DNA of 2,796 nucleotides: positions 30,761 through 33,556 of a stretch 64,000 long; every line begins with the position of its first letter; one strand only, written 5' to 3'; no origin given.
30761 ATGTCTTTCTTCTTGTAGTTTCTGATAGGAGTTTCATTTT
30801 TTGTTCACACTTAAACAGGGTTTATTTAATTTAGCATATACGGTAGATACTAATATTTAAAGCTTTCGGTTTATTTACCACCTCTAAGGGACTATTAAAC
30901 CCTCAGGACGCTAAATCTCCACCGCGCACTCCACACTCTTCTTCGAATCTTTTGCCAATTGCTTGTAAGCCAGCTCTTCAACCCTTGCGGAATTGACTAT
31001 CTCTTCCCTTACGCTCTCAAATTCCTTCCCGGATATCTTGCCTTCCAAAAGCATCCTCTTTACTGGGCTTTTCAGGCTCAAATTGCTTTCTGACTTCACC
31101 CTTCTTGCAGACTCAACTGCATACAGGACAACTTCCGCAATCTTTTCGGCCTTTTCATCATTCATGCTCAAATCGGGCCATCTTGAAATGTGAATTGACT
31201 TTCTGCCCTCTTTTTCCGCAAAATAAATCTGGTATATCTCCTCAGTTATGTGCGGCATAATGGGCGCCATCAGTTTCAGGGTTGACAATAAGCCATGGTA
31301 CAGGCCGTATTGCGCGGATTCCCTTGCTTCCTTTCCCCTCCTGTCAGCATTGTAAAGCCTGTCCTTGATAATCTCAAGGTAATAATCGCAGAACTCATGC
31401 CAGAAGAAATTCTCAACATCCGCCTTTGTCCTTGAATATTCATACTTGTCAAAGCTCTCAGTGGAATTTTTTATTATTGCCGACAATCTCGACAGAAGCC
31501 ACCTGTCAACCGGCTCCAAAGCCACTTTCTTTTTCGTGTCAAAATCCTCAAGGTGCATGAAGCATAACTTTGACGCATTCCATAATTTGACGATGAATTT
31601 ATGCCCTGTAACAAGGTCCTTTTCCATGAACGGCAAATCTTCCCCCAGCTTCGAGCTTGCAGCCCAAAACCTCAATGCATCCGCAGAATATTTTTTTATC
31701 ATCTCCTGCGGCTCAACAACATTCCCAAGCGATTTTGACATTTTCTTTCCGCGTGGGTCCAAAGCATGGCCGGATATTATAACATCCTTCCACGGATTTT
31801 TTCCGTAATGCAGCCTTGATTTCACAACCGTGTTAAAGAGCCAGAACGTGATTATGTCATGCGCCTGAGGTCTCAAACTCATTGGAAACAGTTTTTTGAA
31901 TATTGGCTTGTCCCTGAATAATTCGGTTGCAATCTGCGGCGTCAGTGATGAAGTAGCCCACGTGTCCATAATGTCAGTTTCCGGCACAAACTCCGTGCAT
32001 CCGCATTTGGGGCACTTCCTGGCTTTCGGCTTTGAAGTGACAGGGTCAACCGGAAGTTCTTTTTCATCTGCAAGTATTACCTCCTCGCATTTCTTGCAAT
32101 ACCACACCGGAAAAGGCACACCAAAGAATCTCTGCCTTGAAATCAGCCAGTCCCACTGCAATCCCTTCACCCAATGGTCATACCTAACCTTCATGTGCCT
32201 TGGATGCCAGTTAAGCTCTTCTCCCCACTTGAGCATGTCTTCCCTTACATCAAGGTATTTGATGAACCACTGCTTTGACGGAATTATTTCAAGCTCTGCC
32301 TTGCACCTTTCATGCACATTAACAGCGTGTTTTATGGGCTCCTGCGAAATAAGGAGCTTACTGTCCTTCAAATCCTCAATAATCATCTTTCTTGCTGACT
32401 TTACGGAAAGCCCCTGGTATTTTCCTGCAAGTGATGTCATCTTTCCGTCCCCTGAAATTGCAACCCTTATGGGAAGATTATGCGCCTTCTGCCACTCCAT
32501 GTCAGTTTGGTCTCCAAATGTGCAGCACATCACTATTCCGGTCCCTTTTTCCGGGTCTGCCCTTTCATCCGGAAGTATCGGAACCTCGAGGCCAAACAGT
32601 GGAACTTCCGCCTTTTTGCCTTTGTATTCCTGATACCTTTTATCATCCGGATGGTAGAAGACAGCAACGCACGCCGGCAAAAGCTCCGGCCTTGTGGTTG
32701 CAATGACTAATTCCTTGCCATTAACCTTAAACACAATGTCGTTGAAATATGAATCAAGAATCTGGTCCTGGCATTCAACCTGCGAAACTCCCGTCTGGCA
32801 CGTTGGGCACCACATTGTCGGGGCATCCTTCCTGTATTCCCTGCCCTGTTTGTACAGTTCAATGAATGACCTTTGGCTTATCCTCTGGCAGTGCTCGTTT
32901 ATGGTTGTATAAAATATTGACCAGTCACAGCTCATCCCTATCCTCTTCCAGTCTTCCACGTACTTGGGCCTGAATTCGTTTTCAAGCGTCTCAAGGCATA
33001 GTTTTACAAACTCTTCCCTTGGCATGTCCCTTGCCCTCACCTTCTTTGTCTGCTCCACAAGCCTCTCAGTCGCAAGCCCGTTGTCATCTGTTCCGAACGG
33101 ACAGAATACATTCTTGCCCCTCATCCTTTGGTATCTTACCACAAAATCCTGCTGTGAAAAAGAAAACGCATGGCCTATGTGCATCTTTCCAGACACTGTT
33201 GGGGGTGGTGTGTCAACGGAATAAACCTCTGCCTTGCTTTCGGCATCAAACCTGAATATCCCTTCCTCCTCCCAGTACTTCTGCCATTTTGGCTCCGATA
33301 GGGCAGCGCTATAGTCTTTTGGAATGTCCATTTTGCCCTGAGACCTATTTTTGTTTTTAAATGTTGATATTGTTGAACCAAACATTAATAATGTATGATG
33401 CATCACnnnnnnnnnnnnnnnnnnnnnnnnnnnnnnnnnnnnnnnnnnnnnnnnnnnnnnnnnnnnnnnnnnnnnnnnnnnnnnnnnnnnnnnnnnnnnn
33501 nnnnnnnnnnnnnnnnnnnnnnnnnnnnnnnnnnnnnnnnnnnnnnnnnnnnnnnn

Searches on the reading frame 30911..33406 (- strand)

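Call 86: search_protein_families(library=pfam, proteins=[window:30911-33406:-], max_evalue=0.00001)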
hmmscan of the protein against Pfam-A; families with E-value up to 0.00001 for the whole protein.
window:30911-33406:- (831 aa): 4 families
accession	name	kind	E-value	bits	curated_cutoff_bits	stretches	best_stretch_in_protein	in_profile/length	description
PF00133.28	tRNA-synt_1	-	4.6e-87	292.9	22.7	1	40-591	1-411/414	tRNA synthetases class I (I, L, M and V)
PF08264.19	Anticodon_1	-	1.9e-38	132.1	25.1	1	634-783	1-145/148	Anticodon-binding domain of tRNA ligase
PF09334.17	tRNA-synt_1g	-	2.1e-22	79.9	20.1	2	64-205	3-128/391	tRNA synthetases class I (M)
PF01406.26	tRNA-synt_1e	-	3.5e-09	36.9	27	1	527-599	226-297/301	tRNA synthetases class I (C) catalytic domain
